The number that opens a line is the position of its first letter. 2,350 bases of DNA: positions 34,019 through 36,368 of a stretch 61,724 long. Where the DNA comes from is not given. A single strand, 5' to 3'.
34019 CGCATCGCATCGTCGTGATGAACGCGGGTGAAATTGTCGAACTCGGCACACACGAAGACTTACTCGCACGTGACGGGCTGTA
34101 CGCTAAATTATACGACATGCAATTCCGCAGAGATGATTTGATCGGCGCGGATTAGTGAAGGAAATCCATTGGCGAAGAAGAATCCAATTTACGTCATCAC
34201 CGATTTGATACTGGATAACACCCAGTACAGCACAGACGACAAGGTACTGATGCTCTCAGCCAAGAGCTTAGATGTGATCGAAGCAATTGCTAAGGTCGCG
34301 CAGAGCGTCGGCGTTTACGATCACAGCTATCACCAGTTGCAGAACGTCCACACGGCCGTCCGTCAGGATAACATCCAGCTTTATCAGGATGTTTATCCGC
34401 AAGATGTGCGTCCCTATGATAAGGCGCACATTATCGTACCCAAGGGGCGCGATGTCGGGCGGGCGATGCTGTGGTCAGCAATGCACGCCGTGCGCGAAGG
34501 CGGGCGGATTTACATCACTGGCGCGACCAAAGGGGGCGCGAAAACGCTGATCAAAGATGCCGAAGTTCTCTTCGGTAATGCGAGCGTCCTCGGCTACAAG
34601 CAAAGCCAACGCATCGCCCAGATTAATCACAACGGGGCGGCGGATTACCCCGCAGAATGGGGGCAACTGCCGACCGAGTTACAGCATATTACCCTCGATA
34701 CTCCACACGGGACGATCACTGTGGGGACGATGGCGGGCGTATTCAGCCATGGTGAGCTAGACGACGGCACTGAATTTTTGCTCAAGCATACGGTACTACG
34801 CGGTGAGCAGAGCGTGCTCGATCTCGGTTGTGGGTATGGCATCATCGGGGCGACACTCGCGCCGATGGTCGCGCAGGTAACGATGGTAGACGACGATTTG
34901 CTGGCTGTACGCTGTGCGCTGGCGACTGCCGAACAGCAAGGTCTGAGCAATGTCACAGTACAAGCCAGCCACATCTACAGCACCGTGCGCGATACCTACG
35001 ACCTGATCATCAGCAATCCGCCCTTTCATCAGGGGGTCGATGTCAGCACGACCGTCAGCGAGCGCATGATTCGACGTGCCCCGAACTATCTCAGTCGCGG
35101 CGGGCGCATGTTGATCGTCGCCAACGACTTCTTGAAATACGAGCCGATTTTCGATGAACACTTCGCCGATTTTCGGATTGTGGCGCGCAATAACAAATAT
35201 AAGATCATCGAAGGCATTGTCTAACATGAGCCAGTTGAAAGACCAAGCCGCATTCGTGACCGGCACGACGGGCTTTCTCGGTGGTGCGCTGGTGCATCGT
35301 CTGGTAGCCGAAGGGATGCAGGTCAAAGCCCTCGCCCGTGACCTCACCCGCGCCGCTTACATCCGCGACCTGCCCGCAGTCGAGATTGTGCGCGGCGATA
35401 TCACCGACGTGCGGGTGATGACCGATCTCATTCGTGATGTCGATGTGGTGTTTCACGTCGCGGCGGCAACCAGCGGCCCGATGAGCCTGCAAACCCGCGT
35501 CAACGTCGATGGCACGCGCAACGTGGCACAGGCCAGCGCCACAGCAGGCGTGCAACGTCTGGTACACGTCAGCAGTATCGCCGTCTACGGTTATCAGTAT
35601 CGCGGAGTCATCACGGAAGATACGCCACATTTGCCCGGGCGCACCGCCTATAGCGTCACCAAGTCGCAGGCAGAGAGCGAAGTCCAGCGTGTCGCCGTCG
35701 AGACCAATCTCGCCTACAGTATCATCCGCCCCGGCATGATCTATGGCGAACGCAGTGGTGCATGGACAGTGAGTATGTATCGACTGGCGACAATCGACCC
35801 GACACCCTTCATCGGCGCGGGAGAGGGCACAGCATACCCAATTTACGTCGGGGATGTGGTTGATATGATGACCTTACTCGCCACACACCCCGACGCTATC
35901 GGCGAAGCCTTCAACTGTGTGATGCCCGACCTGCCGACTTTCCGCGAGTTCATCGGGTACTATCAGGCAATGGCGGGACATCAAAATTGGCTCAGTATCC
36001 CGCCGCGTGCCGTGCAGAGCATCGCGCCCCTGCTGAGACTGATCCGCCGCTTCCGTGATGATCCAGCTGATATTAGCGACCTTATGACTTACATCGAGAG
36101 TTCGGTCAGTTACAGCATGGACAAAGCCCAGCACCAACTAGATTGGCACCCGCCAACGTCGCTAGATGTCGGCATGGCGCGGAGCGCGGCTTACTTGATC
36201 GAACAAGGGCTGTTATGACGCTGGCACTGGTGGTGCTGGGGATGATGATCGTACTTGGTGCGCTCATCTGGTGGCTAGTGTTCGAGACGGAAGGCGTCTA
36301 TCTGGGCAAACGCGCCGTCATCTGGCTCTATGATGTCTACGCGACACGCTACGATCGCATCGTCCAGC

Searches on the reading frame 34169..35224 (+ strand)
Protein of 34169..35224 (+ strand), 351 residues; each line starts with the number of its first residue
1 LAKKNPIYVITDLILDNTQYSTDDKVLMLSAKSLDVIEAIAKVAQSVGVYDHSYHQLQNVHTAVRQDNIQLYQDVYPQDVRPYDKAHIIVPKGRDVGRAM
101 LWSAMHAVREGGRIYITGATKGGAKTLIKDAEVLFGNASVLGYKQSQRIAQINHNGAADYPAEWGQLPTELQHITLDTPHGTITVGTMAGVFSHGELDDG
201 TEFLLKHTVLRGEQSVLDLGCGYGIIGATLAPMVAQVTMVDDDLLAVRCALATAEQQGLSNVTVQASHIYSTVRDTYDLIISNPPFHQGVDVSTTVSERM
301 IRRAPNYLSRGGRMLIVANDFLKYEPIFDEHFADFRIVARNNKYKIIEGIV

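Call 73: search_protein_families(library=pfam, proteins=[window:34169-35224:+], max_evalue=0.00001)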
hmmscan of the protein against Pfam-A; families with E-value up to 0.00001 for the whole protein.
window:34169-35224:+ (351 aa): 4 families
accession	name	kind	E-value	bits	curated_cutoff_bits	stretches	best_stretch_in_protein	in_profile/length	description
PF05175.20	MTS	-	3.4e-53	180.2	23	1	183-347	2-169/170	Methyltransferase small domain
PF13847.12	Methyltransf_31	-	2.5e-10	40.7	27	1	213-318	4-111/145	Methyltransferase domain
PF13649.12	Methyltransf_25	-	9.7e-09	36.3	27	1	216-312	1-97/97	Methyltransferase domain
PF08468.16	MTS_N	-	1.3e-07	32.2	27.3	1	14-129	4-117/158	Methyltransferase small domain N-terminal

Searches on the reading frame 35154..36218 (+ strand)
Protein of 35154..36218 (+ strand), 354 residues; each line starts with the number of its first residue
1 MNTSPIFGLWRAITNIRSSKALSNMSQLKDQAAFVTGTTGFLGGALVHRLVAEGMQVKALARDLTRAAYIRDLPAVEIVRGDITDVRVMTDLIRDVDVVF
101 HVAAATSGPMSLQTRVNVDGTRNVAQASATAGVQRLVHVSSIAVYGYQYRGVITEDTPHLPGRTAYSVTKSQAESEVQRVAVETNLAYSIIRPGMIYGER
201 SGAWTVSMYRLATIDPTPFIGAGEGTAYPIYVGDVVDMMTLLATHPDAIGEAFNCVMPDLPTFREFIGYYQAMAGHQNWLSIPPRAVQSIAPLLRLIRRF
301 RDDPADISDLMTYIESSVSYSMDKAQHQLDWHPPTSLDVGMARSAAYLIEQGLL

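Call 73: search_protein_families(library=pfam, proteins=[window:35154-36218:+], max_evalue=0.00001)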
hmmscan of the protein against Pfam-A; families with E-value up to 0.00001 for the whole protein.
window:35154-36218:+ (354 aa): 8 families
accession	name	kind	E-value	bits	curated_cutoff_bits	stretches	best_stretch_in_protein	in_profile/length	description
PF01370.27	Epimerase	-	2e-34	119.5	20.9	1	34-254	2-238/240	NAD dependent epimerase/dehydratase family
PF01073.25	3Beta_HSD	-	1.1e-25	90.7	22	1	35-242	2-228/280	3-beta hydroxysteroid dehydrogenase/isomerase family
PF13460.12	NAD_binding_10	-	4.6e-24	85.7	27.2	1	37-205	1-155/184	NAD(P)H-binding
PF16363.11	GDP_Man_Dehyd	-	3.4e-22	79.8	27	1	34-341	1-329/332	GDP-mannose 4,6 dehydratase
PF07993.18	NAD_binding_4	-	2.5e-19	69.9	20.1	1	35-209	1-220/258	Male sterility protein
PF04321.23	RmlD_sub_bind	-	1e-16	61.3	27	1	34-243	4-197/287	RmlD substrate binding domain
PF05368.20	NmrA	-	1.4e-13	51.5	27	1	33-140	5-106/298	NmrA-like family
PF02719.21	Polysacc_synt_2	-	2e-07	30.9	20.2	1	35-141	3-128/293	Polysaccharide biosynthesis protein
